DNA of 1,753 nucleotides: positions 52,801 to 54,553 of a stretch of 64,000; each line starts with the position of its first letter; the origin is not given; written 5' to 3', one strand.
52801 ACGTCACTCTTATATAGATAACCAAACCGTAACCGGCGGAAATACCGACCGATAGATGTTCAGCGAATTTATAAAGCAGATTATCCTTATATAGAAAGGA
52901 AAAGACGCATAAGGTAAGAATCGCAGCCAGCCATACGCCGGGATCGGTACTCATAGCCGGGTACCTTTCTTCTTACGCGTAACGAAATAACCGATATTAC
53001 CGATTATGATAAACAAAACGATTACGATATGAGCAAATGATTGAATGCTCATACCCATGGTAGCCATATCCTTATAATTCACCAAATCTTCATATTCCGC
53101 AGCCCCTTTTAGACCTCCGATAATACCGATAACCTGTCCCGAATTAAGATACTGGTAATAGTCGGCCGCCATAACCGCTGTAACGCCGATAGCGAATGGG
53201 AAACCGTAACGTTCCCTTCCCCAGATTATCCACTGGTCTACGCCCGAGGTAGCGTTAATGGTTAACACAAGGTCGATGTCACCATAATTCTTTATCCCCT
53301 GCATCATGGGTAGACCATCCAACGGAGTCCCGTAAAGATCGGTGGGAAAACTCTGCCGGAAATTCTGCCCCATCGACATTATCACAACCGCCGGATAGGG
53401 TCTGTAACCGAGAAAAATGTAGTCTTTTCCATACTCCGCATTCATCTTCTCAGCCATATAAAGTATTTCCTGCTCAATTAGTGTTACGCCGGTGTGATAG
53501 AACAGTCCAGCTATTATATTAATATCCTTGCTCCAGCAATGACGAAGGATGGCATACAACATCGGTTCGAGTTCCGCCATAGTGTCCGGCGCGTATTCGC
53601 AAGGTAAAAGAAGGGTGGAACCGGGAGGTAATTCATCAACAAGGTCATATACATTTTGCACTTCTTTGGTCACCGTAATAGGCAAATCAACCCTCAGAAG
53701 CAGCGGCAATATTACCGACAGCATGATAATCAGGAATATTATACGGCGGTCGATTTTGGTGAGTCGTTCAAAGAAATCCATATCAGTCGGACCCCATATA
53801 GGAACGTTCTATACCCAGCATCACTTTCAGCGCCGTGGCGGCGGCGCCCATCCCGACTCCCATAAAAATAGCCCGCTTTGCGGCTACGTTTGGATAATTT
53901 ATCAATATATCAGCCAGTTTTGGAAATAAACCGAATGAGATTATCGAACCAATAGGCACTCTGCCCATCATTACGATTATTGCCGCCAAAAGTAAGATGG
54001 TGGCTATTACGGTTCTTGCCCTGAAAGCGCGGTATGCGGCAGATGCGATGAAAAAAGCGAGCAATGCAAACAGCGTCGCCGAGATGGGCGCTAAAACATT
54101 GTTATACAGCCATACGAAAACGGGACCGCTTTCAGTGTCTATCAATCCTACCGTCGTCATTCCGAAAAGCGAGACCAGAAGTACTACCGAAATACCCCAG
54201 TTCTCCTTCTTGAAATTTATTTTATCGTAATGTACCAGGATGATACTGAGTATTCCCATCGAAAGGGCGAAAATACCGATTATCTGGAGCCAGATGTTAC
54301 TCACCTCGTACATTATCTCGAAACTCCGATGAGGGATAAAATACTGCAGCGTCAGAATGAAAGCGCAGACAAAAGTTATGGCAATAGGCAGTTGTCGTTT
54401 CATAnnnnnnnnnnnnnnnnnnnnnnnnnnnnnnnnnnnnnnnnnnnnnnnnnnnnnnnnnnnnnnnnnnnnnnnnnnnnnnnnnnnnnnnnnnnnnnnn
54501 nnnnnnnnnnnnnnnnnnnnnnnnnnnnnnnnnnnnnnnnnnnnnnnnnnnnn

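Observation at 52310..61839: cAMP-signalling gene train: cNMP-binding PAS histidine kinase, tandem cyclase-STAND-TPR protein and four translationally coupled membrane proteins of unknown family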

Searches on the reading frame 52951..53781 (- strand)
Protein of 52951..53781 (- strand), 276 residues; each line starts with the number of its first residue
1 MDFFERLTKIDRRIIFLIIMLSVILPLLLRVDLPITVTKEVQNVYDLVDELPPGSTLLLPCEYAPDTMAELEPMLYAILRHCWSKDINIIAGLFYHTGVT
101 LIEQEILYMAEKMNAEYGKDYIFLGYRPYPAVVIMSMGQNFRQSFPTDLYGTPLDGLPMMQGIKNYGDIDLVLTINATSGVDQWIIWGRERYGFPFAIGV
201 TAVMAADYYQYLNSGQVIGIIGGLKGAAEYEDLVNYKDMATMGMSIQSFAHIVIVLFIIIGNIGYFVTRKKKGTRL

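Call 4: search_protein_families(library=pfam, proteins=[window:52951-53781:-], max_evalue=0.1)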
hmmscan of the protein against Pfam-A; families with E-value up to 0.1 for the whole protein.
window:52951-53781:- (276 aa): 0 families

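Call 5: search_protein_families(library=ncbifam, proteins=[window:52951-53781:-], max_evalue=0.1)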
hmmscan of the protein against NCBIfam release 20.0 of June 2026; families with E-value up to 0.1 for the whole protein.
window:52951-53781:- (276 aa): 0 families

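Call 14: find_homologous_proteins(query=window:52951-53781:-, max_evalue=0.00001)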
Query window:52951-53781:- (276 aa): 3227 proteins with E <= 0.00001 among 3869 candidates; the best 120 are listed.
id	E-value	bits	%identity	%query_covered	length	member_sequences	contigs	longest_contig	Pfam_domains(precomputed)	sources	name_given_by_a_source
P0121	1.9e-181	619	100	100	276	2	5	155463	-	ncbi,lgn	-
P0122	1.5e-141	488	78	99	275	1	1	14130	-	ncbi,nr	ncbi:MAG: hypothetical protein GY855_00830 [candidate division Zixibacteria bacterium]|nr:hypothetic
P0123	1.5e-136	472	73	99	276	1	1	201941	-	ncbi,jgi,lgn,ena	-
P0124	1.4e-134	466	74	100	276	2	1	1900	-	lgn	-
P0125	1.6e-133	462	74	99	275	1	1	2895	-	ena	-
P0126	1.1e-132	459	74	99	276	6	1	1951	-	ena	-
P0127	9.5e-131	453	71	99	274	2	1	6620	-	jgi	jgi:hypothetical protein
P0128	4.0e-128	444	71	100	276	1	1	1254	-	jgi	-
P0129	5.5e-114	398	62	98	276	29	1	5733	-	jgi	-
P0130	4.2e-104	366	57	98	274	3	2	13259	-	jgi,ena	jgi:hypothetical protein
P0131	3.8e-103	362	59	97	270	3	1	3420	-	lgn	-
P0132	7.0e-102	358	56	97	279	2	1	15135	-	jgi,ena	jgi:hypothetical protein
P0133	1.1e-101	358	58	97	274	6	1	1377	-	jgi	jgi:hypothetical protein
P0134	5.3e-101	355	55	98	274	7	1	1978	-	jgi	jgi:hypothetical protein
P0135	1.2e-100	354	55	98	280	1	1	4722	-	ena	-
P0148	3.8e-98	346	56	98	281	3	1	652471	-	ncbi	-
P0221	2.2e-90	321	51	97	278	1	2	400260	-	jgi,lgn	-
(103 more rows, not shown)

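Call 18: search_solved_structures(query=A2, max_evalue=1)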
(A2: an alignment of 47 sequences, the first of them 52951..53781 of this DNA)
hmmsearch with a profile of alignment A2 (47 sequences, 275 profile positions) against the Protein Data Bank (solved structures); distinct sequences matched with E-value up to 1: 1.
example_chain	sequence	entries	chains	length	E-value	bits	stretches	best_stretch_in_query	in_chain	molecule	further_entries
7x9c_R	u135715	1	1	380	0.62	12.5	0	19-97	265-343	Neuropeptide Y receptor type 4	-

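Call 36: predict_structure(alignment_id=A2)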
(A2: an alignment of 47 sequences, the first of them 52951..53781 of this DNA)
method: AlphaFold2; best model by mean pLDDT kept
length: 276 residues; sequences in the alignment: 47
mean_pLDDT: 90.8   pTM: 0.86
mean pLDDT of the five models: 90.8, 90.4, 89.5, 89.1, 88.5
residues with pLDDT >= 90: 188; 70-90: 73; 50-70: 13; < 50: 2
segments of 3 or more residues with pLDDT < 50: none
pLDDT, mean of each block of 10 residues (from residue 1): 66 82 81 89 98 98 93 97 98 90 97 98 95 96 96 97 97 93 95 96 90 93 95 90 87 87 80 55
secondary structure, 60 per line:
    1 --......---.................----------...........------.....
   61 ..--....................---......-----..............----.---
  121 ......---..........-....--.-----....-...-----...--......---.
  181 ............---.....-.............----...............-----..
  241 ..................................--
elements in order: H3-8 H12-28 H39-49 E56-62 H65-84 E88-93 H99-112 E121-126 H130-139 H141-144 E171-176 H180-192 E196-200 H202-214 E219-222 H223-233 H239-274

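Call 39: fold_search(model_id=the predicted structure, library=pdb)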
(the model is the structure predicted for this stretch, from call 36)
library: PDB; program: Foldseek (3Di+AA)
matches with E <= 10: 1618; with E <= 0.001: 2
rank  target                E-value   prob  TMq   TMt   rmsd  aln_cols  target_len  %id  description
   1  5i45                  8.0e-04  0.96  0.28  0.37  12.7       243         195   10  1.35 Angstrom Crystal Structure of C-terminal Domain of Glycosyl Transferase Group 1 Family Protein (LpcC) from Francise (released 2016-02-24)
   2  7ce1_D                9.6e-04  0.44  0.17  0.15  18.6       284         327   13  Complex STRUCTURE OF TRANSCRIPTION FACTOR SghR with its COGNATE DNA (released 2020-07-15)
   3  5dxf_B                1.2e-03  0.91  0.29  0.19  14.2       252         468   10  Structure of Candida albicans trehalose-6-phosphate phosphatase N-terminal domain (released 2016-06-15)
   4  1gz5_A                1.3e-03  0.85  0.27  0.18  15.6       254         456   10  Trehalose-6-phosphate synthase. OtsA (released 2003-02-07)
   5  8k5u_A                1.4e-03  0.94  0.28  0.25  14.9       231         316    9  Se-glycosyltransferase RsSenB (released 2024-02-07)
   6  1gz5_B                1.6e-03  0.84  0.28  0.19  15.5       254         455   10  Trehalose-6-phosphate synthase. OtsA (released 2003-02-07)
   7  6j32_B                1.7e-03  0.96  0.27  0.20  13.0       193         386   14  Crystal Structure Analysis of the Glycotransferase of kitacinnamycin (released 2020-01-15)
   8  9cm8_A                2.5e-03  0.95  0.30  0.24   8.9       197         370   11  UDP-GlcNAc 2-epimerase MnaA of Paenibacillus alvei (released 2024-10-02)
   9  5dxf_A                2.7e-03  0.77  0.28  0.19  14.9       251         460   12  Structure of Candida albicans trehalose-6-phosphate phosphatase N-terminal domain (released 2016-06-15)
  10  4f97_A                3.7e-03  0.84  0.30  0.19  16.3       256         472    7  Crystal Structure of VldE, the pseudo-glycosyltransferase, in complex with GDP and validoxylamine A 7'-phosphate (released 2012-10-17)
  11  5vae_G                4.1e-03  0.91  0.30  0.17  17.3       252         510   10  Crystal structure of accessory secretion protein 1 and 3 (released 2018-02-21)
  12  7e7m_A                4.1e-03  0.28  0.16  0.16  17.3       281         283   11  Crystal Structure Analysis of the Streptococcus agalactiae Ribose Binding Protein RbsB (released 2022-03-02)
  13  4f9f_E                4.7e-03  0.92  0.34  0.22  12.6       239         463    8  Crystal Structure of VldE, the pseudo-glycosyltransferase, in complex with GDP and Trehalose (released 2012-10-17)
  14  8b5s_A                4.7e-03  0.91  0.33  0.26  12.7       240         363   13  Crystal Structure of P. aeruginosa WaaG in complex with UDP-glucose (released 2023-10-04)
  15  1f6d_B                5.0e-03  0.93  0.33  0.26  14.6       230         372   13  THE STRUCTURE OF UDP-N-ACETYLGLUCOSAMINE 2-EPIMERASE FROM E. COLI. (released 2000-12-13)
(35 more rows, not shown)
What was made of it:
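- Foldseek lists some periplasmic-binding-protein folds (RbsB, a sugar SBP) among the weak hits (call 39). The binding-protein hits have low probability (0.25-0.44) and TM-scores below 0.2 (call 39).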

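Call 48: search_protein_families(library=pfam, alignment_id=A2, max_evalue=5)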
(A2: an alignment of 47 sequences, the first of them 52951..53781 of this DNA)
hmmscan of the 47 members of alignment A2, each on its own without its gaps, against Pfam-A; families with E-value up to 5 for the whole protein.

A. member 1, window:52951-53781:- (276 aa): 0 families

B. families by the number of members that match (of 47 scanned): 13 families
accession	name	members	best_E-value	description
PF14273.11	DUF4360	4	0.022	Domain of unknown function (DUF4360)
PF07998.17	Peptidase_M54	3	0.027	Peptidase family M54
PF01793.22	Glyco_transf_15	3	0.18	Glycolipid 2-alpha-mannosyltransferase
PF14102.11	Caps_synth_CapC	2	0.0039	Capsule biosynthesis CapC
PF02386.22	TrkH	1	0.036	Cation transport protein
PF14725.11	DUF4466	1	0.067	Domain of unknown function (DUF4466)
PF05183.17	RdRP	1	0.068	RNA dependent RNA polymerase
PF03083.21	MtN3_slv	1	0.11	Sugar efflux transporter for intercellular exchange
PF01558.24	POR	1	0.16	Pyruvate ferredoxin/flavodoxin oxidoreductase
PF22835.1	TEX13B-like_middle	1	0.16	Testis-expressed protein 13B-like, middle domain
PF04207.17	MtrD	1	0.21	Tetrahydromethanopterin S-methyltransferase, subunit D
PF19885.4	DUF6358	1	0.7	Family of unknown function (DUF6358)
PF11346.13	DUF3149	1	1.8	Protein of unknown function (DUF3149)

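Call 56: search_protein_representatives(alignment_id=A2)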
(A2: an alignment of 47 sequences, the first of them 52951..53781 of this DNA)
Query: 47 sequences, 275 profile positions. Proteins with E-value up to 0.001 (for the whole library): 4662; up to 1e-10: 3016; up to 1e-30: 1031. The best 150 are listed.
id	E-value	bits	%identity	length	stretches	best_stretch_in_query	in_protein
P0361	8.9e-96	336.7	-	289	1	1-274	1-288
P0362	8.6e-93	327.0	-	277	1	1-274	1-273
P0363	1.6e-92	326.1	-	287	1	5-273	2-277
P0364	7.8e-92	323.8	-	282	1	2-273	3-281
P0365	1.7e-90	319.4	-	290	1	3-273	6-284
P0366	5.9e-90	317.6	-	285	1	1-274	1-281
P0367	1.1e-87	310.3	-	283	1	1-273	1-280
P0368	3.4e-87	308.6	-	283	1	4-273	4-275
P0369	4.4e-87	308.2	-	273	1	5-272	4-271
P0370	5.9e-87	307.8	-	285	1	3-273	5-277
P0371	7.0e-87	307.6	-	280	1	1-272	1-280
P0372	7.3e-87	307.5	-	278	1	2-272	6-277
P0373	9.1e-87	307.2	-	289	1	1-272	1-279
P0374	1.2e-86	306.8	-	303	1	2-273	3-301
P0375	2.7e-86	305.6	-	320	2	2-238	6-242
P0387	4.1e-82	291.9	-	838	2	112-272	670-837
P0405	1.2e-78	280.5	-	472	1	2-273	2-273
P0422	2.2e-76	273.1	-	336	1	9-273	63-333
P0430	8.6e-75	267.9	-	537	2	79-274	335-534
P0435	4.4e-74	265.6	-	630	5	117-236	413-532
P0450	4.7e-72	258.9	-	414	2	1-239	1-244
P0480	9.8e-68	244.8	-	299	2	108-272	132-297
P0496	2.0e-66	240.5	-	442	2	1-236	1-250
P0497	2.8e-66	240.0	-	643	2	114-273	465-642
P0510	6.1e-65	235.6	-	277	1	5-268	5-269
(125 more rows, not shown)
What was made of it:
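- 4662 clusters at 50% identity for M3 (call 56).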

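Call 62: find_encoding_contigs(protein=P0148, flank=10000, max_places=1)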
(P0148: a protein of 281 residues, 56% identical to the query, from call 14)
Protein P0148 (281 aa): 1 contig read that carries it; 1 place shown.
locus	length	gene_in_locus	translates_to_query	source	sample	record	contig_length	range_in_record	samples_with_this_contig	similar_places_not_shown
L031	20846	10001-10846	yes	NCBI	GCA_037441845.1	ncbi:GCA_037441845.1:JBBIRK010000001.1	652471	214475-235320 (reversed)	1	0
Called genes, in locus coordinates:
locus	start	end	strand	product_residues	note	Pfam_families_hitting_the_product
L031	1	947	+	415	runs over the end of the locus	PF20539:DUF6754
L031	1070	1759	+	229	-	-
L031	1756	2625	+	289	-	-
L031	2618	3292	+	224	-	-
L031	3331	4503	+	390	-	-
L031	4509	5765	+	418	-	PF20539:DUF6754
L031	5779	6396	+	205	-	-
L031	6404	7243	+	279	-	-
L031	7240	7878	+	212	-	-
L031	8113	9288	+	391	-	PF20539:DUF6754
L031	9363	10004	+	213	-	-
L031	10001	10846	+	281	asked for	-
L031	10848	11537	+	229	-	-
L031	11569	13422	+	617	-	PF01841:Transglut_core (weak)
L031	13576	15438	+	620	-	PF12969:DUF3857 (weak)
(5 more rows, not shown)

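Call 63: find_encoding_contigs(protein=P0221, flank=10000, max_places=1)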
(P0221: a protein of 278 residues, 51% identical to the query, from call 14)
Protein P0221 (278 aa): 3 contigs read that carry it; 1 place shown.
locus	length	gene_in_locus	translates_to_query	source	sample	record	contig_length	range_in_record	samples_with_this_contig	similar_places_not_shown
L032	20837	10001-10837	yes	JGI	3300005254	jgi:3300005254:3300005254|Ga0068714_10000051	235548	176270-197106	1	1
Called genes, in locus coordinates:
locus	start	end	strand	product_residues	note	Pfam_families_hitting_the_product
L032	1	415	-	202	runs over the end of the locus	-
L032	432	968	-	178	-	-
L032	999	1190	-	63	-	-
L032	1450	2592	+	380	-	PF00266:Aminotran_5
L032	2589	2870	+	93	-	-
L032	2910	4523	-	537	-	PF13490:zf-HC2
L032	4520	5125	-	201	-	PF04542:Sigma70_r2, PF08281:Sigma70_r4_2, PF04545:Sigma70_r4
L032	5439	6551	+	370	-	PF00112:Peptidase_C1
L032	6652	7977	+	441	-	PF02563:Poly_export, PF22461:SLBB_2 (weak), PF10531:SLBB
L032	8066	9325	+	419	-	PF20539:DUF6754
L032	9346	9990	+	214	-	-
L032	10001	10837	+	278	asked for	-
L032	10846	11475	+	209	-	-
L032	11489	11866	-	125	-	PF01909:NTP_transf_2 (weak), PF18765:Polbeta (faint)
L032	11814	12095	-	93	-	PF05168:HEPN (weak)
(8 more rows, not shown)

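Call 75: search_protein_families(library=padloc, proteins=[window:52951-53781:-], max_evalue=0.01)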
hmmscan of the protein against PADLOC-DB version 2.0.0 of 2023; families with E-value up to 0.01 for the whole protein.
window:52951-53781:- (276 aa): 0 families

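Call 76: search_protein_families(library=phrogs, proteins=[window:52951-53781:-], max_evalue=0.01)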
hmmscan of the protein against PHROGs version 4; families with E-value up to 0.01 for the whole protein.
window:52951-53781:- (276 aa): 0 families

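Call 86: list_cluster_members(proteins=[P0361, P0365, P0374, P0387, P0405, P0422, P0450, P0480, P0497, P0510])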
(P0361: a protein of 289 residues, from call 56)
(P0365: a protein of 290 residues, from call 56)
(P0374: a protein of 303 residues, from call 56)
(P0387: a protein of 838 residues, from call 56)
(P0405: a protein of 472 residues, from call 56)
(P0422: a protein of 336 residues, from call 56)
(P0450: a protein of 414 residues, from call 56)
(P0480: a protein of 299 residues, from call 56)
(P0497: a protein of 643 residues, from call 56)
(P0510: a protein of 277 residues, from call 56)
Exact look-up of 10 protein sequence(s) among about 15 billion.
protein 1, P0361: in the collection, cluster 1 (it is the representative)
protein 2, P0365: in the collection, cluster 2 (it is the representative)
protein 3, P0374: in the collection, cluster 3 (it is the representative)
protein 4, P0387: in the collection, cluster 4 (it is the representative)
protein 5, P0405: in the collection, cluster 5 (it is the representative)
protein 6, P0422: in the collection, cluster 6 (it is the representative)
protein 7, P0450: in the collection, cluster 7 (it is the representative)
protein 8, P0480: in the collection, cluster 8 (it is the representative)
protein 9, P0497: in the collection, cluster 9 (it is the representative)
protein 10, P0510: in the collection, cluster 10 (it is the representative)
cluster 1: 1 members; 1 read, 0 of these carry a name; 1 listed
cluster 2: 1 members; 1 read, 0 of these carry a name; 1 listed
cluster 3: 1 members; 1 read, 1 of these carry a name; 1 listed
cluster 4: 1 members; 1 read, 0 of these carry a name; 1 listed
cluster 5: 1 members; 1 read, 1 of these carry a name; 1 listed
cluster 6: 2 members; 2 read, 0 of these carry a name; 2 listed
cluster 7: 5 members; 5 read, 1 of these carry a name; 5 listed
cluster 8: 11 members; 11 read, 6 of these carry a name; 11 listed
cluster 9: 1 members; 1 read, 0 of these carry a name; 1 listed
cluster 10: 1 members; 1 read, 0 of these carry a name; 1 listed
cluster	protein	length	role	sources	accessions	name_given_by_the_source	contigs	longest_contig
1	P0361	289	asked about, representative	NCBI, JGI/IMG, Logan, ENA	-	-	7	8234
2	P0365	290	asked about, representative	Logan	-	-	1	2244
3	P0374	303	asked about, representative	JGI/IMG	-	hypothetical protein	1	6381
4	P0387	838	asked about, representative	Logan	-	-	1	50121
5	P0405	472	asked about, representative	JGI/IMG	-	hypothetical protein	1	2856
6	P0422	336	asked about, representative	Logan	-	-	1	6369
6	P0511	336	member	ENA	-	-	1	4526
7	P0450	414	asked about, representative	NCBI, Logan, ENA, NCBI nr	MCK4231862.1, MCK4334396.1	hypothetical protein KAX06_06395 [candidate division WOR-3 bacterium] | hypothetical protein [candidate division WOR-3 bacterium]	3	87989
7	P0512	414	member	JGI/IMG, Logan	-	-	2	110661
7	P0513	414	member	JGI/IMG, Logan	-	-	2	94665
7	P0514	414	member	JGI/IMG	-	-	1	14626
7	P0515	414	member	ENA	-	-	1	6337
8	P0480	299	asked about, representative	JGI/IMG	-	hypothetical protein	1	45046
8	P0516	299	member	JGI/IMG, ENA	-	hypothetical protein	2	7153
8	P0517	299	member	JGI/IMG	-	hypothetical protein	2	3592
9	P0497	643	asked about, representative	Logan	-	-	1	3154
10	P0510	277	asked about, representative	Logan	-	-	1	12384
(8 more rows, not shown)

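Call 88: search_protein_families(library=pfam, proteins=[P0387, P0497, P0430, P0450, P0496, P0435, P0405], max_evalue=0.01)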
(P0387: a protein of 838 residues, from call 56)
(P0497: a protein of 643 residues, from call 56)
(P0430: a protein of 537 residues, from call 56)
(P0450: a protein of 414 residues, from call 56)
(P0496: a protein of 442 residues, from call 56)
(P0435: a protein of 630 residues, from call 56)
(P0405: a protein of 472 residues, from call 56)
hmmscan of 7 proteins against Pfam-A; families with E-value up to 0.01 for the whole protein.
P0387 (838 aa): 1 family
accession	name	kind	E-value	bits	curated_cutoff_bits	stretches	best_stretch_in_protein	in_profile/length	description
PF07705.17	CARDB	-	1.1e-06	29.2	22.7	1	469-550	8-84/101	CARDB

P0497 (643 aa): 15 families
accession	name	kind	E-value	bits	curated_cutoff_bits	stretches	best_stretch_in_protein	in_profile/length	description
PF13646.12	HEAT_2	-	4.2e-64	213.3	27.7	5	252-335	2-87/88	HEAT repeats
PF03130.22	HEAT_PBS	-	1.6e-38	127.1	20.9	6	390-416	1-27/27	PBS lyase HEAT-like repeat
PF02985.28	HEAT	-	3.9e-27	92.2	23.5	1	378-401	4-27/31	HEAT repeat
PF13513.12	HEAT_EZ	-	3.5e-26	91.6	27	1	375-401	29-55/55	HEAT-like repeat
PF00514.29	Arm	-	4.9e-17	61.8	20.6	0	214-247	8-41/41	Armadillo/beta-catenin-like repeat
PF25767.1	ARM_TBCD_2nd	-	8.5e-08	32.3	29.7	0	375-403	78-106/245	Tubulin-specific chaperone D-like, ARM repeats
PF24714.1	TOR1L1_N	-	8.6e-08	32.3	43.3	1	251-370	132-238/281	TORTIFOLIA1 N-terminal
PF12717.13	Cnd1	-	1.3e-07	32.3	26.4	0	345-404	23-88/162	non-SMC mitotic condensation complex subunit 1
PF12755.13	Vac14_Fab1_bd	-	1.5e-06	29.1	22.1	0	152-193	22-63/97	Vacuolar 14 Fab1-binding region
PF25786.1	HEAT_GCN1_C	-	3.7e-06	27.5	27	0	405-483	27-112/151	GCN1-like, C-terminal HEAT repeats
PF01602.26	Adaptin_N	-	6.3e-06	25.5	37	1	223-448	84-345/524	Adaptin N terminal region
PF11838.14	ERAP1_C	-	6.8e-06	26.1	38.2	1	281-397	106-237/318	ERAP1-like C-terminal domain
PF21547.3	TTI1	-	0.0019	18.5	27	0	378-403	3-28/90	TELO2-interacting protein 1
PF01347.28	Vitellogenin_N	-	0.0044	16.1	24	0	222-293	466-543/590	Lipoprotein amino terminal region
PF21581.3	SCD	-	0.0069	17.1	27.5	0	165-184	38-57/75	Stromalin conservative domain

P0430 (537 aa): 0 families

P0450 (414 aa): 0 families

P0496 (442 aa): 0 families

P0435 (630 aa): 1 family
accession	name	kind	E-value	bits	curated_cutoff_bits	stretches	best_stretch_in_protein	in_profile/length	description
PF10006.14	DUF2249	-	0.00062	20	29.5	1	33-68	3-37/70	Uncharacterized conserved protein (DUF2249)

P0405 (472 aa): 0 families

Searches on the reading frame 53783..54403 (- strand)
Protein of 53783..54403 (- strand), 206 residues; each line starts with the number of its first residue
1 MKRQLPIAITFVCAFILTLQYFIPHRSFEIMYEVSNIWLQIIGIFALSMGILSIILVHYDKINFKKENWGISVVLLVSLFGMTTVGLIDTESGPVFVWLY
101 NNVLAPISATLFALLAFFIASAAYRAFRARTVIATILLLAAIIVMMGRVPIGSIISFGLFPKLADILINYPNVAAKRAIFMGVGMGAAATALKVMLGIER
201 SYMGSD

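Call 4: search_protein_families(library=pfam, proteins=[window:53783-54403:-], max_evalue=0.1)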
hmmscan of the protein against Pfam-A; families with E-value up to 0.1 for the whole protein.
window:53783-54403:- (206 aa): 0 families

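Call 5: search_protein_families(library=ncbifam, proteins=[window:53783-54403:-], max_evalue=0.1)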
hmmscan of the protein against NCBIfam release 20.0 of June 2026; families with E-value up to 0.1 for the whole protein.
window:53783-54403:- (206 aa): 0 families

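Call 38: search_solved_structures(query=A4, max_evalue=5)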
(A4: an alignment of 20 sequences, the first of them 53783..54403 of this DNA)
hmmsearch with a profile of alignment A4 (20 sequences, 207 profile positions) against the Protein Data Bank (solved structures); distinct sequences matched with E-value up to 5: 0.

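Call 46: search_protein_families(library=pfam, alignment_id=A4, max_evalue=5)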
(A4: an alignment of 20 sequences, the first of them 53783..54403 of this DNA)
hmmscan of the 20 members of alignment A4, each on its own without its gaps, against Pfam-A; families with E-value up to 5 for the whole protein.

A. member 1, window:53783-54403:- (206 aa): 1 family
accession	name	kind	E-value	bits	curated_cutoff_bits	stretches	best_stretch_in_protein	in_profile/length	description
PF21490.2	PB2_cap-binding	-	0.14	12.7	27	1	8-64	20-76/121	Polymerase basic protein 2, cap-binding domain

B. families by the number of members that match (of 20 scanned): 39 families (the first 25 are shown)
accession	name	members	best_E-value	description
PF24365.1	DUF7521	4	0.29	Family of unknown function (DUF7521)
PF09600.15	Cyd_oper_YbgE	3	0.0079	Cyd operon protein YbgE (Cyd_oper_YbgE)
PF08592.16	Anthrone_oxy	3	0.048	Anthrone oxygenase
PF20970.2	MASE10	3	0.11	MASE10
PF04080.19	Per1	3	0.15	Per1-like family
PF17259.7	DUF5325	3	0.76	Family of unknown function (DUF5325)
PF24357.1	TMD0_ABC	3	0.83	ABC transporter TMD0 domain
PF04279.20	IspA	2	0.00022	Intracellular septation protein A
PF07695.17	7TMR-DISM_7TM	2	0.006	7TM diverse intracellular signalling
PF06897.17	DUF1269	2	0.033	Protein of unknown function (DUF1269)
PF13803.12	DUF4184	2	0.036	Domain of unknown function (DUF4184)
PF13567.11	DUF4131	2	0.05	Domain of unknown function (DUF4131)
PF21490.2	PB2_cap-binding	2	0.14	Polymerase basic protein 2, cap-binding domain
PF10066.14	DUF2304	2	4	Uncharacterized conserved protein (DUF2304)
PF01757.29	Acyl_transf_3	1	0.0029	Acyltransferase domain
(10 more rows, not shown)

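Call 75: search_protein_families(library=padloc, proteins=[window:53783-54403:-], max_evalue=0.01)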
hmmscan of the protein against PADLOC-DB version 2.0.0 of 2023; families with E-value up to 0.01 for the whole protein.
window:53783-54403:- (206 aa): 0 families

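Call 76: search_protein_families(library=phrogs, proteins=[window:53783-54403:-], max_evalue=0.01)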
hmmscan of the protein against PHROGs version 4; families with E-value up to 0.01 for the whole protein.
window:53783-54403:- (206 aa): 0 families
